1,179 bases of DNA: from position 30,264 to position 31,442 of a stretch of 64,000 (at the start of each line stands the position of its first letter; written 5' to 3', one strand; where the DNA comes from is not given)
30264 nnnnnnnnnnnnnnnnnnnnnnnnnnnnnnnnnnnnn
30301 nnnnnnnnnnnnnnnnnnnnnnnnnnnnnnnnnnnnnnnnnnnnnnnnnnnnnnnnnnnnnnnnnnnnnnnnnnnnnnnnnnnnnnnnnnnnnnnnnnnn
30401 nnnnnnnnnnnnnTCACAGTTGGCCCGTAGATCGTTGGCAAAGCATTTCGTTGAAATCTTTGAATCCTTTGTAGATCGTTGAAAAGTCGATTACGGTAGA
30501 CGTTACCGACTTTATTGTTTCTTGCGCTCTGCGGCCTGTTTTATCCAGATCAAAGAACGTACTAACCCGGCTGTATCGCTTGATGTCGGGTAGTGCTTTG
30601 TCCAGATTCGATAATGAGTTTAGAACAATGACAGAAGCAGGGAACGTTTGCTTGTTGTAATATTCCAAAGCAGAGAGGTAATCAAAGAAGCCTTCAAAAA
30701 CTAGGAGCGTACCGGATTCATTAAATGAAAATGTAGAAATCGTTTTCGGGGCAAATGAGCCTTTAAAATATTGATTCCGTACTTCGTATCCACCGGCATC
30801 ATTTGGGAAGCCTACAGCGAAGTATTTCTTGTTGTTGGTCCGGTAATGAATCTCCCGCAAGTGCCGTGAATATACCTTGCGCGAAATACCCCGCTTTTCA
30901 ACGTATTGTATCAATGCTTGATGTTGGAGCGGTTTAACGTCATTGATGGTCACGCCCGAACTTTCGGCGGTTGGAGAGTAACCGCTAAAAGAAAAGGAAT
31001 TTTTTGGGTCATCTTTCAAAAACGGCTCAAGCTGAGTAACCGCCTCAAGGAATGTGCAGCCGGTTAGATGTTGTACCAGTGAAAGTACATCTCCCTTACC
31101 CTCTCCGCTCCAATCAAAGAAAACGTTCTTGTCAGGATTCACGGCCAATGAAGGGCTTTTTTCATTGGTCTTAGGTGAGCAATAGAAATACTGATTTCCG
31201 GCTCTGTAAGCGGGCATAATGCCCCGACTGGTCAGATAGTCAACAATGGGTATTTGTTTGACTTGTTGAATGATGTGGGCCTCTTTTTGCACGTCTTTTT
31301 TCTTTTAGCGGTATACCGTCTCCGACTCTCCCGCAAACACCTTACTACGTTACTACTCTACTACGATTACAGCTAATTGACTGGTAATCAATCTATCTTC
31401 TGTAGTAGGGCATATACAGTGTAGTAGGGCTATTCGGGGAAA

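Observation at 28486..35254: Compact satellite-like replicating element at tRNA-Val, without relaxase or virion genes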

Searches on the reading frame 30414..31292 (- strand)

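Call 8: search_protein_families(library=pfam, proteins=[window:30414-31292:-], max_evalue=0.01)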
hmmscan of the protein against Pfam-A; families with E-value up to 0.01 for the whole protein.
window:30414-31292:- (292 aa): 4 families
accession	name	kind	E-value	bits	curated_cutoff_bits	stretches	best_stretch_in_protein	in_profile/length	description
PF13155.12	Toprim_2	-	7.1e-11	42.8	22.1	1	198-284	2-88/88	Toprim-like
PF01807.25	Zn_ribbon_DnaG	-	2.5e-10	40.5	24.9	1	6-88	4-85/98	CHC2 zinc finger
PF13362.12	Toprim_3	-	6.5e-07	30.2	27.2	1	196-288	2-93/95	Toprim domain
PF01751.28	Toprim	-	0.0036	17.9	23.1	0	196-264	2-80/96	Toprim domain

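Call 9: search_protein_families(library=phrogs, proteins=[window:30414-31292:-], max_evalue=0.01)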
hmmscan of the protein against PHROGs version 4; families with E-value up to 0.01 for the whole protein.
window:30414-31292:- (292 aa): 9 families
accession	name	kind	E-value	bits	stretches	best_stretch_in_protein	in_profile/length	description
phrog_6444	-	DNA, RNA and nucleotide metabolism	7e-13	49.2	1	13-88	16-89/577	DNA primase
phrog_47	-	DNA, RNA and nucleotide metabolism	8.3e-11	42.1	1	16-284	31-322/947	DNA primase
phrog_239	-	DNA, RNA and nucleotide metabolism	6.2e-07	29.7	1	42-284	51-296/801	DNA primase/helicase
phrog_510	-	DNA, RNA and nucleotide metabolism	2.3e-05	24.3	1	46-97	54-106/667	DNA primase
phrog_360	-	DNA, RNA and nucleotide metabolism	0.00013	23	1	37-89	32-84/133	DNA primase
phrog_11992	-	unknown function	0.00036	21.8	1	30-90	23-81/177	-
phrog_5629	-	DNA, RNA and nucleotide metabolism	0.00087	18.4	1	11-138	7-135/930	DNA primase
phrog_22657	-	unknown function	0.00094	17.9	1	29-93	29-93/1185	-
phrog_18097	-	DNA, RNA and nucleotide metabolism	0.0051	17.4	0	14-88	14-86/199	DNA primase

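Call 10: search_protein_families(library=ncbifam, proteins=[window:30414-31292:-], max_evalue=0.01)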
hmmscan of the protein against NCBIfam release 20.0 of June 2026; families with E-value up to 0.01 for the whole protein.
window:30414-31292:- (292 aa): 1 family
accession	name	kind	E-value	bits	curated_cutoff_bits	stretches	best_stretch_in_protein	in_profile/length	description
TIGR01391.1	dnaG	equivalog_domain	2.4e-16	59.6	283.6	1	6-93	5-91/414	DNA primase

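Call 11: search_protein_families(library=padloc, proteins=[window:30414-31292:-], max_evalue=0.01)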
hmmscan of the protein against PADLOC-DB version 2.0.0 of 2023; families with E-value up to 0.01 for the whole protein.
window:30414-31292:- (292 aa): 2 families
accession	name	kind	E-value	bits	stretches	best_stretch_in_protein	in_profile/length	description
PDLC03800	RTasDnaG-like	-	4.8e-07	26.9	1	36-145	71-148/550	DRT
PDLC03767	RT_UG29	-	1.4e-06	24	1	11-143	10-145/2280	DRT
